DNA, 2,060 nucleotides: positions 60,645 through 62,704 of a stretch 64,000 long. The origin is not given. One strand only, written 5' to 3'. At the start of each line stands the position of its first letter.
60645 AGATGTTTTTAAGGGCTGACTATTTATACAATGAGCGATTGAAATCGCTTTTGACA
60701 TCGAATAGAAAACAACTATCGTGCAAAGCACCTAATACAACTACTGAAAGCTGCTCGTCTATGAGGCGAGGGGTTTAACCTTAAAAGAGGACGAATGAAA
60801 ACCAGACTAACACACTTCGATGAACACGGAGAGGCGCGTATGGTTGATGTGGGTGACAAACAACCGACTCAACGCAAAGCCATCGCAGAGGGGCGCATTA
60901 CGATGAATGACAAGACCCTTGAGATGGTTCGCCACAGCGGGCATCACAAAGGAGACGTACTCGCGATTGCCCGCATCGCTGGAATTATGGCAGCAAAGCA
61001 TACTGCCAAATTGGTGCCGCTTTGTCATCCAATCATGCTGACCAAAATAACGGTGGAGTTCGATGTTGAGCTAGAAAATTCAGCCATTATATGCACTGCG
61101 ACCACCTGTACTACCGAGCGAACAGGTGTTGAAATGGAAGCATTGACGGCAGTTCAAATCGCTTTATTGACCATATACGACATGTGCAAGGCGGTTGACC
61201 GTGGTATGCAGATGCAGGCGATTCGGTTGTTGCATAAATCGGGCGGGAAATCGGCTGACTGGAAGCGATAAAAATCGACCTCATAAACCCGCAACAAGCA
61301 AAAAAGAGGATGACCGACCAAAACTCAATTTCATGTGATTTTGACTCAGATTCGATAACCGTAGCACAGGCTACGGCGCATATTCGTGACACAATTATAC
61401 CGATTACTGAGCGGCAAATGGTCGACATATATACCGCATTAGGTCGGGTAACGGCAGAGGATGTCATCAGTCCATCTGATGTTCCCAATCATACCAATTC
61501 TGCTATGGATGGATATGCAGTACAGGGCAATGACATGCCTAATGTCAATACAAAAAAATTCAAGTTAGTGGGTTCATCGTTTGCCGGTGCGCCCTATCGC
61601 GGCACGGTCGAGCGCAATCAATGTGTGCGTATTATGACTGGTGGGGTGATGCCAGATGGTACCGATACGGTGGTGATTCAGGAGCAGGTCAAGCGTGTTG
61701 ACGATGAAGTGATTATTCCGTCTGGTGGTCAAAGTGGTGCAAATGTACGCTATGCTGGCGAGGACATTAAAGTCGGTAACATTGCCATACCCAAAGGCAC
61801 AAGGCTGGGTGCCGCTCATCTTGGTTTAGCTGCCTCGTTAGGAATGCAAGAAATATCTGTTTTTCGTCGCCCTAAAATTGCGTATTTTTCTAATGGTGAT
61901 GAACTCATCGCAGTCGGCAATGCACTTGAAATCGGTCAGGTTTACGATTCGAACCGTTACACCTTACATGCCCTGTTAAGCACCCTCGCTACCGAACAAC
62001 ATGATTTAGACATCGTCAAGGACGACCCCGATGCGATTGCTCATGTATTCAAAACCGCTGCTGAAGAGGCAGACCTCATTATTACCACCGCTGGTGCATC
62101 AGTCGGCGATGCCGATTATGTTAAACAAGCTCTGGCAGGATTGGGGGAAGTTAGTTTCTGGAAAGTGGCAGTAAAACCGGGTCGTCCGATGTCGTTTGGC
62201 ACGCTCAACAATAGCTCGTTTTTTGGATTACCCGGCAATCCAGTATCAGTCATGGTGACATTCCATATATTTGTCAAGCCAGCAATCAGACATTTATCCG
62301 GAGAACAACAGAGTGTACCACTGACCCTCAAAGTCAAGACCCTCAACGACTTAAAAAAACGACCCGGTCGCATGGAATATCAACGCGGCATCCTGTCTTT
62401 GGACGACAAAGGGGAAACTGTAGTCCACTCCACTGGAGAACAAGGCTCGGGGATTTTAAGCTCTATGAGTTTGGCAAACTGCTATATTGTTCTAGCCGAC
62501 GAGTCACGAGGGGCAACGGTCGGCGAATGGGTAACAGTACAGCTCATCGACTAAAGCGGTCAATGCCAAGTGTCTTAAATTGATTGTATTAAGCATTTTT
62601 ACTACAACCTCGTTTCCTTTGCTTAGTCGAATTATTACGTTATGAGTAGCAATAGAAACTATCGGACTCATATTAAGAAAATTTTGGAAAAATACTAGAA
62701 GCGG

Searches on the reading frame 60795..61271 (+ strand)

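Call 32: search_protein_families(library=pfam, proteins=[window:60795-61271:+])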
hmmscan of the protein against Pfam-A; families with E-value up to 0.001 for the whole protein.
window:60795-61271:+ (158 aa): 1 family
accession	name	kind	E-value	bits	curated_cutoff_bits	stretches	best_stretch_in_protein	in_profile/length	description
PF01967.27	MoaC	-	1.1e-56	191.1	27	1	16-151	1-136/136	MoaC family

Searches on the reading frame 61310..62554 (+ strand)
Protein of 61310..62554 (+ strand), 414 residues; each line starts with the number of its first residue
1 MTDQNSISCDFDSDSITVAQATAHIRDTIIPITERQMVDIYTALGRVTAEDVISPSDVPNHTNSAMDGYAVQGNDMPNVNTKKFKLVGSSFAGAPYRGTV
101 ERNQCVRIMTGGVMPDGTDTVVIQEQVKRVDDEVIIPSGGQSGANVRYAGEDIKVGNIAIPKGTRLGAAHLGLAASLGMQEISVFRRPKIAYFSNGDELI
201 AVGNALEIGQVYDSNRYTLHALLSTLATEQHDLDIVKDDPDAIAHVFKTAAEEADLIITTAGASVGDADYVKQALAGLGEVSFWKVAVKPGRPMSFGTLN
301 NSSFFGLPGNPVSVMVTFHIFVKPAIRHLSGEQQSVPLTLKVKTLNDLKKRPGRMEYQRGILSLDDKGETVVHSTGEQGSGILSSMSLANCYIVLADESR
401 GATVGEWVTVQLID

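Call 32: search_protein_families(library=pfam, proteins=[window:61310-62554:+])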
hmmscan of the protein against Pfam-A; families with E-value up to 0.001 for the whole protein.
window:61310-62554:+ (414 aa): 3 families
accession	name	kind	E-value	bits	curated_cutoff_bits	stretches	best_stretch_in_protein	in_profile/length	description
PF03453.22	MoeA_N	-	4.5e-45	153.6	30.8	1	16-178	1-160/160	MoeA N-terminal region (domain I and II)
PF00994.29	MoCF_biosynth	-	4.1e-32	111.3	26.6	1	199-328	2-144/144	Probable molybdopterin binding domain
PF03454.20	MoeA_C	-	5.9e-20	71.7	22.1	1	341-412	1-71/72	MoeA C-terminal region (domain IV)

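Call 56: find_encoding_contigs(protein=window:61310-62554:+, flank=10000, max_places=4)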
Protein window:61310-62554:+ (414 aa): no gene with exactly this product is on record in the collection.
